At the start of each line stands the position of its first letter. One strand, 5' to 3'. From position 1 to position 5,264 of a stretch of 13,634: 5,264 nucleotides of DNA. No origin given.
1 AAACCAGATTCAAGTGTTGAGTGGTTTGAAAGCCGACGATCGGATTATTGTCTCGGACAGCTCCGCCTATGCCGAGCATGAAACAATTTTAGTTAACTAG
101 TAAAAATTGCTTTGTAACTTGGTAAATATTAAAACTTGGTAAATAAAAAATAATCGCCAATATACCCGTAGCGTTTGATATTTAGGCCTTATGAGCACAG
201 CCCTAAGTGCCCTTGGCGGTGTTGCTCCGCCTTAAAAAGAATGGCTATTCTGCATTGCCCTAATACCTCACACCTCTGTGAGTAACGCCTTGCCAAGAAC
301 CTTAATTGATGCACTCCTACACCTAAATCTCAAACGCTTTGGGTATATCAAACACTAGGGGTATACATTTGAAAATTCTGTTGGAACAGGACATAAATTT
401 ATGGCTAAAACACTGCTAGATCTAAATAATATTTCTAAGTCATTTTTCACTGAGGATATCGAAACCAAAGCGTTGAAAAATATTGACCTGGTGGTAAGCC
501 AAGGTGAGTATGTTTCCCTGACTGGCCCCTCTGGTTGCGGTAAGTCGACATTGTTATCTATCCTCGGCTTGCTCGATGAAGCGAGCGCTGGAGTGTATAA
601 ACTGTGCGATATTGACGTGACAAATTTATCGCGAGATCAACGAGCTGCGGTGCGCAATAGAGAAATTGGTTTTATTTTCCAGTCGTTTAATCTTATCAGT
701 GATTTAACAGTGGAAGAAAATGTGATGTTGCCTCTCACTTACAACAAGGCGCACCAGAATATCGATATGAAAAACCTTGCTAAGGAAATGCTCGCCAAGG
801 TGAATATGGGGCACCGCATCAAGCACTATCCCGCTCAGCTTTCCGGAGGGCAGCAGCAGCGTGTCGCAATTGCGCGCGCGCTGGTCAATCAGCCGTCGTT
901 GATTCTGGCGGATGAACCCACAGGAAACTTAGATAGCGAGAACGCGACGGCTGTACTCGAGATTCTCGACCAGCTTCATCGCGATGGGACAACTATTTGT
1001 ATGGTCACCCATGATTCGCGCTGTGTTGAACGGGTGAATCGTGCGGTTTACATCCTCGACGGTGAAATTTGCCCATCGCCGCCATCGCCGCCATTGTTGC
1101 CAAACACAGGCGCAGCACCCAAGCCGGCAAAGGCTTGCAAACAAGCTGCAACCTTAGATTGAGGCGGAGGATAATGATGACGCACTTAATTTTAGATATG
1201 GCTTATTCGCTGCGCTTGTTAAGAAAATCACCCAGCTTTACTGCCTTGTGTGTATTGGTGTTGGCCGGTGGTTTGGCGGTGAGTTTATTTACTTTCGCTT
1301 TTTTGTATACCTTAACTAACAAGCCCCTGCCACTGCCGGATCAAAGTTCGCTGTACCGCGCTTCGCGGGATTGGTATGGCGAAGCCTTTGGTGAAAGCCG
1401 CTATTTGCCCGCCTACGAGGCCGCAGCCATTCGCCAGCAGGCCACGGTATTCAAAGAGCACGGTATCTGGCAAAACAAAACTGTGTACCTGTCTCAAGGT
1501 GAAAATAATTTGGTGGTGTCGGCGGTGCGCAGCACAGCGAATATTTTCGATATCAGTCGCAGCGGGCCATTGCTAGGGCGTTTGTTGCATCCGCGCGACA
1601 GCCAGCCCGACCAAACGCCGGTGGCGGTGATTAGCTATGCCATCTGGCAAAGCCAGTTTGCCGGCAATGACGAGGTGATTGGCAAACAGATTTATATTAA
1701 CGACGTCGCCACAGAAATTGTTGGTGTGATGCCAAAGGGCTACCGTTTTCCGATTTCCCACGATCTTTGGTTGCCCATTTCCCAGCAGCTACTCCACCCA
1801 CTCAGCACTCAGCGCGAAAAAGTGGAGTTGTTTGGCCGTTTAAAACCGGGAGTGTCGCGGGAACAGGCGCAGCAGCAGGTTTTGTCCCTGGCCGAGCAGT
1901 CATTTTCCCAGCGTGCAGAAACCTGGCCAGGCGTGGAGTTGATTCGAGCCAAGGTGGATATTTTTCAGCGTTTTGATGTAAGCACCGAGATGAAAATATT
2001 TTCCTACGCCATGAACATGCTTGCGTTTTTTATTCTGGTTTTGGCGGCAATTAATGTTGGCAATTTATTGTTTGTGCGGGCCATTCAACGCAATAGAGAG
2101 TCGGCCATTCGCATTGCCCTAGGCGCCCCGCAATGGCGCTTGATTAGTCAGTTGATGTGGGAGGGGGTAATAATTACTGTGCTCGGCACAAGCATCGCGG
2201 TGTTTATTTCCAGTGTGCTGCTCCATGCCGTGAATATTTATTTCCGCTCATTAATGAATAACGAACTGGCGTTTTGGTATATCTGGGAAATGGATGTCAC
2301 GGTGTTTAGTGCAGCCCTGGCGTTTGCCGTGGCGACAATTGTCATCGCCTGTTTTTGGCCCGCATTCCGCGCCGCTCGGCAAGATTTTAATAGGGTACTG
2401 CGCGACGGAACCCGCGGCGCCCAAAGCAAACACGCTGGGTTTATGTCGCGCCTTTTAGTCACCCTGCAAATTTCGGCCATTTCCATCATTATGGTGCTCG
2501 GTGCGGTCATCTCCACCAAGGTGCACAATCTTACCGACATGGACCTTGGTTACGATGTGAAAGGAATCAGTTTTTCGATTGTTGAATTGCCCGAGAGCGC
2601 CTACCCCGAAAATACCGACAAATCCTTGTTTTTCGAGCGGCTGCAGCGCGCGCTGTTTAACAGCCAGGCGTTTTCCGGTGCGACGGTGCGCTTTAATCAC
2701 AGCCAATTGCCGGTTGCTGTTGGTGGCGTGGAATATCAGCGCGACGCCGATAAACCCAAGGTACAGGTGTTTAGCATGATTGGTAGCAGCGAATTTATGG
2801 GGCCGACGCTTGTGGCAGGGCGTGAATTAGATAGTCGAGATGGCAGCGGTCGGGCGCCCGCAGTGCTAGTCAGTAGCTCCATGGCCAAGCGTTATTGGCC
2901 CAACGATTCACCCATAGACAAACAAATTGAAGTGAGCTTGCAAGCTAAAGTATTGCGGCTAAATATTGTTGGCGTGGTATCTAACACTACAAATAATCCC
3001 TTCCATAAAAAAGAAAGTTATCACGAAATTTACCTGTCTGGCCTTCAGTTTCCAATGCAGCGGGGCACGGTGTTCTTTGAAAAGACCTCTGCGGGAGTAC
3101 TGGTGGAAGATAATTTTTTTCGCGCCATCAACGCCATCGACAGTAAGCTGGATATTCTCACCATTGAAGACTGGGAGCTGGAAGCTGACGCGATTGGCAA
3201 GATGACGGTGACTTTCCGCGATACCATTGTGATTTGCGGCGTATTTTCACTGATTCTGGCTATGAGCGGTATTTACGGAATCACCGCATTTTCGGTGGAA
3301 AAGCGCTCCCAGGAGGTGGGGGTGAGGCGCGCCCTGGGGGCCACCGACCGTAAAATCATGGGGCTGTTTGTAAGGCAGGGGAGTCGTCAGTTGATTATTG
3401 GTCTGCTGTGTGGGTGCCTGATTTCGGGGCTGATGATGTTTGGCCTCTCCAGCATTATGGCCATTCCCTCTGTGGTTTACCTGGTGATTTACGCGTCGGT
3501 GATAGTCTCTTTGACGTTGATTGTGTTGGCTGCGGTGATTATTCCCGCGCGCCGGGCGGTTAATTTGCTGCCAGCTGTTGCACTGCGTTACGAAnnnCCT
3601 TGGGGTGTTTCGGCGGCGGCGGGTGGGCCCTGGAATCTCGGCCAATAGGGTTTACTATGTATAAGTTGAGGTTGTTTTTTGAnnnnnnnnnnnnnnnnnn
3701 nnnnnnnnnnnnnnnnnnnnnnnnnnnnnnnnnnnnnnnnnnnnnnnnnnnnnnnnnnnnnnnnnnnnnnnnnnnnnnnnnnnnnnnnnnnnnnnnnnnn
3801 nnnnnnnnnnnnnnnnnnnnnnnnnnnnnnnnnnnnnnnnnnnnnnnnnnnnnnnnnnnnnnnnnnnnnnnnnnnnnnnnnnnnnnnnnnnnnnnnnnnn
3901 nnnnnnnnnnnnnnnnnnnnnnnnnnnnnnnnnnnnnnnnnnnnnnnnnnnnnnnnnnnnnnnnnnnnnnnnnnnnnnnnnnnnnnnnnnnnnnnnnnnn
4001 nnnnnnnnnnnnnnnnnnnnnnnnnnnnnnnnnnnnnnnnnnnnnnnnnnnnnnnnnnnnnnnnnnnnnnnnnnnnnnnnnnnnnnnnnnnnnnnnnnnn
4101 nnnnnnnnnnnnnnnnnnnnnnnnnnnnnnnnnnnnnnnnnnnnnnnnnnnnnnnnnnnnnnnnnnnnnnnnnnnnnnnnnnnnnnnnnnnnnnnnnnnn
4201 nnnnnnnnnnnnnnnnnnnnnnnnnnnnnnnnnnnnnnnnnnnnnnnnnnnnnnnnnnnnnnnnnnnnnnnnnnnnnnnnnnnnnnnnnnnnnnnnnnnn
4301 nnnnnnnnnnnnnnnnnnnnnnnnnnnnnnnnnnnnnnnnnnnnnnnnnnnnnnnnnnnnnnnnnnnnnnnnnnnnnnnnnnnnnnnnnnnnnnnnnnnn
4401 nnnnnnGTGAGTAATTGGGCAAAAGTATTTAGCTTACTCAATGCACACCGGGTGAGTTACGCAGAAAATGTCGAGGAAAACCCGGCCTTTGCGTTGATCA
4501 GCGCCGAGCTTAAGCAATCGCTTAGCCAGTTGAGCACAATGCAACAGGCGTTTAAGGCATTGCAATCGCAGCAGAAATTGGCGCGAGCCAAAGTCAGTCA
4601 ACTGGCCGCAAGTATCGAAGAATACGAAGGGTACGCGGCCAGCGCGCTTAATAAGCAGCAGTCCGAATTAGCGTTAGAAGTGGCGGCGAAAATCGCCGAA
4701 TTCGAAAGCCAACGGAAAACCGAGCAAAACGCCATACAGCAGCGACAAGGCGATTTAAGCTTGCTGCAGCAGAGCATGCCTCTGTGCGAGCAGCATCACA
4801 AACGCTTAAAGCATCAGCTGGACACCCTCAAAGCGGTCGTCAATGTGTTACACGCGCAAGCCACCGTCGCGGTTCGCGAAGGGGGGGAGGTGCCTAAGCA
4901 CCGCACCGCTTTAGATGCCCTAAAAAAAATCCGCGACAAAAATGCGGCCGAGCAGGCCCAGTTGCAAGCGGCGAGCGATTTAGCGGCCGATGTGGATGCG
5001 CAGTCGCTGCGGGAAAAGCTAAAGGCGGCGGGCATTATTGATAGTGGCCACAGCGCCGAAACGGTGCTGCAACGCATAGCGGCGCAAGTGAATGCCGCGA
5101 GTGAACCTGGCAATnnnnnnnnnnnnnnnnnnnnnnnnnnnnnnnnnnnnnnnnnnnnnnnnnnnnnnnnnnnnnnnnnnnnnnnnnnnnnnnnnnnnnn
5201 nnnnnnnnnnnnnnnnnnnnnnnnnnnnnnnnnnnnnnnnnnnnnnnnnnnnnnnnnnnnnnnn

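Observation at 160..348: Two same-orientation copies of a ~190-bp MITE-like element with terminal inverted repeats bracket a 12.9-kb segment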

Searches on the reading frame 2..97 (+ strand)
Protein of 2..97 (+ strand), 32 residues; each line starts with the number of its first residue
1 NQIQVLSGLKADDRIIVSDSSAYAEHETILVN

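Call 94: search_protein_families(library=pfam, proteins=[window:2-97:+], max_evalue=10)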
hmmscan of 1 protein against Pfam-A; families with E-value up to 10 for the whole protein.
seq(32 aa): 0 families

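Call 99: search_solved_structures(query=window:2-97:+, max_evalue=10)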
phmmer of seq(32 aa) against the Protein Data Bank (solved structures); distinct sequences matched with E-value up to 10: 0.
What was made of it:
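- Tried and rejected: The 32-residue upstream gene fragment could not be assigned to the MacA/HlyD family (calls 94, 99).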

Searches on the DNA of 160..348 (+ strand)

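Call 11: search_dna_similar(query=window:160-348:+, collection=plasmids, mode=distant, max_rows=30)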
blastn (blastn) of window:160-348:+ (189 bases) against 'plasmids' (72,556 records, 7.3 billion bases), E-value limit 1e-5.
No match.

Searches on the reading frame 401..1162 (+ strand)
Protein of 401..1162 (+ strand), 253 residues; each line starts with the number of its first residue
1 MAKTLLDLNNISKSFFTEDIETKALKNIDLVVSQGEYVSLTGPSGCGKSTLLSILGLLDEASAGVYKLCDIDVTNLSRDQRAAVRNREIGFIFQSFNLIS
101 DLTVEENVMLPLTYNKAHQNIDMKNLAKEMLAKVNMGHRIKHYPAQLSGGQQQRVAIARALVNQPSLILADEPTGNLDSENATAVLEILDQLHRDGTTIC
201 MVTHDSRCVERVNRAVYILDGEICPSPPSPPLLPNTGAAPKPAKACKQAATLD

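Call 12: find_encoding_contigs(protein=window:401-1162:+, flank=10000, max_places=6)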
Protein window:401-1162:+ (253 aa): no gene with exactly this product is on record in the collection.

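Call 14: search_protein_families(library=pfam, proteins=[window:401-1159:+])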
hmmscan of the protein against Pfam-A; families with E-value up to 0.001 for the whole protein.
window:401-1159:+ (253 aa): 3 families
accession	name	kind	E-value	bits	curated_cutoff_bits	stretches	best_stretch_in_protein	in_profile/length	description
PF00005.33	ABC_tran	-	1.3e-32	113.7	25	1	25-174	1-136/137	ABC transporter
PF02463.25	SMC_N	-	3.1e-08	33.7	40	1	34-218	23-211/220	RecF/RecN/SMC N terminal domain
PF13304.12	AAA_21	-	2.9e-07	31.3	27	0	40-61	4-25/304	AAA domain, putative AbiEii toxin, Type IV TA system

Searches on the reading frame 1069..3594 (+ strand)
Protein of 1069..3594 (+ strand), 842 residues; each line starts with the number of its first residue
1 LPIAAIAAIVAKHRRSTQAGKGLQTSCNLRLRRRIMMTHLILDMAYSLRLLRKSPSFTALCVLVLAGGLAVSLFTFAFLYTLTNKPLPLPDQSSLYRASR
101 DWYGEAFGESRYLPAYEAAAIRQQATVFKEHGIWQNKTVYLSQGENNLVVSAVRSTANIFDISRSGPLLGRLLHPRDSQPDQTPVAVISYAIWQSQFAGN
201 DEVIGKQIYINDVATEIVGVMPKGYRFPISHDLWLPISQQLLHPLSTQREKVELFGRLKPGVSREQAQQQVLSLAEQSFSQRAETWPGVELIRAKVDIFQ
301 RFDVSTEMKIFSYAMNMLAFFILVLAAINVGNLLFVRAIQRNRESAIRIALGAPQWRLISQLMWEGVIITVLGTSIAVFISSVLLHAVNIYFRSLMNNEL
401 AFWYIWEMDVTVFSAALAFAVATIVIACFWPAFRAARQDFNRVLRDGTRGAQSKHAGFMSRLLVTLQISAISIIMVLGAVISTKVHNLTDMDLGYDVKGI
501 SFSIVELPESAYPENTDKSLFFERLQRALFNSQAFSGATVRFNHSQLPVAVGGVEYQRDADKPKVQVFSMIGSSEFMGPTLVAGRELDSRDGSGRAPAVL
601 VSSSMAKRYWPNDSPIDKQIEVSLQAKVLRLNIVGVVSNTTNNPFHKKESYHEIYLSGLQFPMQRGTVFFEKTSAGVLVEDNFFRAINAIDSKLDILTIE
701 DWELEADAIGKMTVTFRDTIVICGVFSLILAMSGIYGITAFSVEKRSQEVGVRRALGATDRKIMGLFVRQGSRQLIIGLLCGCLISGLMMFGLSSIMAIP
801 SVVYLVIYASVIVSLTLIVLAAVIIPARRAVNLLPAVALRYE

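Call 14: search_protein_families(library=pfam, proteins=[window:1069-3594:+])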
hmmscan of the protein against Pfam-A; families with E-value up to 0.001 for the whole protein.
window:1069-3594:+ (842 aa): 2 families
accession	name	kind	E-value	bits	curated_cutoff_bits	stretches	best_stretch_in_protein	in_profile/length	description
PF12704.14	MacB_PCD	-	2.2e-24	87.4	27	2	58-271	1-204/207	MacB-like periplasmic core domain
PF02687.27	FtsX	-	1.5e-23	83.6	25.5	2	723-833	3-118/120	FtsX-like permease C-terminal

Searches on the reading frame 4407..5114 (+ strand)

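Call 14: search_protein_families(library=pfam, proteins=[window:4407-5114:+])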
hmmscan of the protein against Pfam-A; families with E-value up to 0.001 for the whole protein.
window:4407-5114:+ (236 aa): 1 family
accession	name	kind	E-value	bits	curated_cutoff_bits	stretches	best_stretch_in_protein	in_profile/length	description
PF04012.17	PspA_IM30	-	2.2e-17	63.8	33.9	1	4-227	3-217/220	PspA/IM30 family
